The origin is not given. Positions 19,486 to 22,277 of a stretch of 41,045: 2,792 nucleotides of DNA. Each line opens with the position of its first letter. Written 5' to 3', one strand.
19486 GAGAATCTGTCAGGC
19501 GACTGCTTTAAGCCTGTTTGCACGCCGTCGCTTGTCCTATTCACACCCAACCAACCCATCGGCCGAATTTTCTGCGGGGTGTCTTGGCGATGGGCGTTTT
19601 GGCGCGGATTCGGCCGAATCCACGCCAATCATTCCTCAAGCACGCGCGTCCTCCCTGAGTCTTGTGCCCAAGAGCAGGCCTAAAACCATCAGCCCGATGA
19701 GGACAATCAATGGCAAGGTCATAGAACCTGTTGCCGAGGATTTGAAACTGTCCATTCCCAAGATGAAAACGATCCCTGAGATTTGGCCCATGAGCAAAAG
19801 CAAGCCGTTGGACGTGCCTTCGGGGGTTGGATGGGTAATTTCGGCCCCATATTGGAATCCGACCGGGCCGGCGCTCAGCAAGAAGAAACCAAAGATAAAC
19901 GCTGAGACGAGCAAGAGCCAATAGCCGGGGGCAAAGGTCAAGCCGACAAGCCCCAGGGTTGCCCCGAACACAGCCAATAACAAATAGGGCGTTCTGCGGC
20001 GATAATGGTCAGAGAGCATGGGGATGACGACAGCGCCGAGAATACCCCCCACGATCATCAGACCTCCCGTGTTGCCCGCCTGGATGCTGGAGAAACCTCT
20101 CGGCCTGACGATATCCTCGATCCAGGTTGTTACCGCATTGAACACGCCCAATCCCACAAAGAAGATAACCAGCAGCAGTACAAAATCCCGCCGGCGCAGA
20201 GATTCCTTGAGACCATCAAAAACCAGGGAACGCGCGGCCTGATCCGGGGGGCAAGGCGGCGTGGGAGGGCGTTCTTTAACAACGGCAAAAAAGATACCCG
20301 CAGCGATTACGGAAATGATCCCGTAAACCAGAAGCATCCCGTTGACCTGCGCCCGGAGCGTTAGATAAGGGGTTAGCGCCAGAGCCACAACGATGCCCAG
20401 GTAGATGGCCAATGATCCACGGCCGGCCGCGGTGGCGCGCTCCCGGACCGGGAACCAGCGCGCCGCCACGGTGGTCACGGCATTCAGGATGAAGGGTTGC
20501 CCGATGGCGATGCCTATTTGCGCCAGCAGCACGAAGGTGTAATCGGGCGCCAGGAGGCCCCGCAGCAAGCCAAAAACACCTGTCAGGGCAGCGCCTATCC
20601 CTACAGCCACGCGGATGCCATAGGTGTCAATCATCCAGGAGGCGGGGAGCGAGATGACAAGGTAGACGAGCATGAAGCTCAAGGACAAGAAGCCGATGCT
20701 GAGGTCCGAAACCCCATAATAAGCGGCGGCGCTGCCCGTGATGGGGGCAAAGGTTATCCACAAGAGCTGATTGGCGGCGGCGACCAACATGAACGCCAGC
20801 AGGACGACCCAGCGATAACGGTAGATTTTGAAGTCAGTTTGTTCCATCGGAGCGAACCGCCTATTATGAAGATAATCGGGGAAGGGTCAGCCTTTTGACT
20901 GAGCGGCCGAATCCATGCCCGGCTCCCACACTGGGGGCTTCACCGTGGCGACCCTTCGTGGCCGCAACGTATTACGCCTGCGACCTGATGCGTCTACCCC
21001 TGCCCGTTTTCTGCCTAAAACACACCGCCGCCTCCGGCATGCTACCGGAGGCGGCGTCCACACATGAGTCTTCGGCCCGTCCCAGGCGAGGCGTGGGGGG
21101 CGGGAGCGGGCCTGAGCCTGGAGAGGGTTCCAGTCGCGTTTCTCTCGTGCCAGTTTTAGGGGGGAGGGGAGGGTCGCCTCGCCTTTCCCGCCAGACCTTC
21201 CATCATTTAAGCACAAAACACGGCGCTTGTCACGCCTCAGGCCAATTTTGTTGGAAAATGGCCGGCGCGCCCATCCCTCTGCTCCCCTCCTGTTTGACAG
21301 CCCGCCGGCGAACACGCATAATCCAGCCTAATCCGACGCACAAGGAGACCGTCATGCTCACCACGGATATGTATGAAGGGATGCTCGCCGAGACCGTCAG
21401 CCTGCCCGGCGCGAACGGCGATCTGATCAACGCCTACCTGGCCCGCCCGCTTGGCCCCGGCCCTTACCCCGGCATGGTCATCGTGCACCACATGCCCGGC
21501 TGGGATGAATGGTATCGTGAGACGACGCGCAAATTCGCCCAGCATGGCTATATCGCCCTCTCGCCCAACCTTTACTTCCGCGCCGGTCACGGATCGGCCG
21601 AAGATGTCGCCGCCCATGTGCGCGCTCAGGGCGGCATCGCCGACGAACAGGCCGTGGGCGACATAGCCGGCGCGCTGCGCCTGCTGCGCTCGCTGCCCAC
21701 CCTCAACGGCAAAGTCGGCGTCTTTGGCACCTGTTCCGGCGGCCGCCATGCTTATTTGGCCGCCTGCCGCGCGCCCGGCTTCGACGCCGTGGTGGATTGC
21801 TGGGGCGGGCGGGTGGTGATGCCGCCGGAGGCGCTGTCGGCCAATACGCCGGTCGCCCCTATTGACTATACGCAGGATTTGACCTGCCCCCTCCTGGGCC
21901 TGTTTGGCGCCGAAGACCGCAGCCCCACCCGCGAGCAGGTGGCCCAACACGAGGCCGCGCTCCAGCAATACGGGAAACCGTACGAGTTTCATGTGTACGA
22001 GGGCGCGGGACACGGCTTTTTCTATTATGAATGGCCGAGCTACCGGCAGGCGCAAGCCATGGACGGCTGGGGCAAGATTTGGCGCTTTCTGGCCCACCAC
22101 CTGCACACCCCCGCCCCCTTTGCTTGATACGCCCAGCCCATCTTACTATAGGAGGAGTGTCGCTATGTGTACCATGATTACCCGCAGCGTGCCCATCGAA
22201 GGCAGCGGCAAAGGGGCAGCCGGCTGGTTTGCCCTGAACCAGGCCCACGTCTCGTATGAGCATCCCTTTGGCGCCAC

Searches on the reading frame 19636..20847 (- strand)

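Call 9: search_protein_families(library=pfam, proteins=[window:19636-20847:-], max_evalue=0.001)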
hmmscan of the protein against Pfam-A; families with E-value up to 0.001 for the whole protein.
window:19636-20847:- (403 aa): 2 families
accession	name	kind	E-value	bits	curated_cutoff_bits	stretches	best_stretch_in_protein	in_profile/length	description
PF07690.21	MFS_1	-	7.8e-37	127.4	33.4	1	20-361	2-346/347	Major Facilitator Superfamily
PF12832.13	MFS_1_like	-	0.00037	20.1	25.2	0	230-326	9-108/373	MFS_1 like family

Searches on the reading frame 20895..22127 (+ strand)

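Call 9: search_protein_families(library=pfam, proteins=[window:20895-22127:+], max_evalue=0.001)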
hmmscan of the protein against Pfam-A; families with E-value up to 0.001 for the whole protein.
window:20895-22127:+ (410 aa): 4 families
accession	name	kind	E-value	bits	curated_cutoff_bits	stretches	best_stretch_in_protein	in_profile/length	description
PF01738.24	DLH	-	1.4e-40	139.6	21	1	178-402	1-216/217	Dienelactone hydrolase family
PF00326.27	Peptidase_S9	-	6.4e-06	26.2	22.6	1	314-390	129-197/213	Prolyl oligopeptidase family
PF07224.18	Chlorophyllase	-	8.1e-05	22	26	1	183-242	34-93/301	Chlorophyllase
PF08840.17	BAAT_C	-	0.00021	21.8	20.9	0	260-327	9-77/210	BAAT / Acyl-CoA thioester hydrolase C terminal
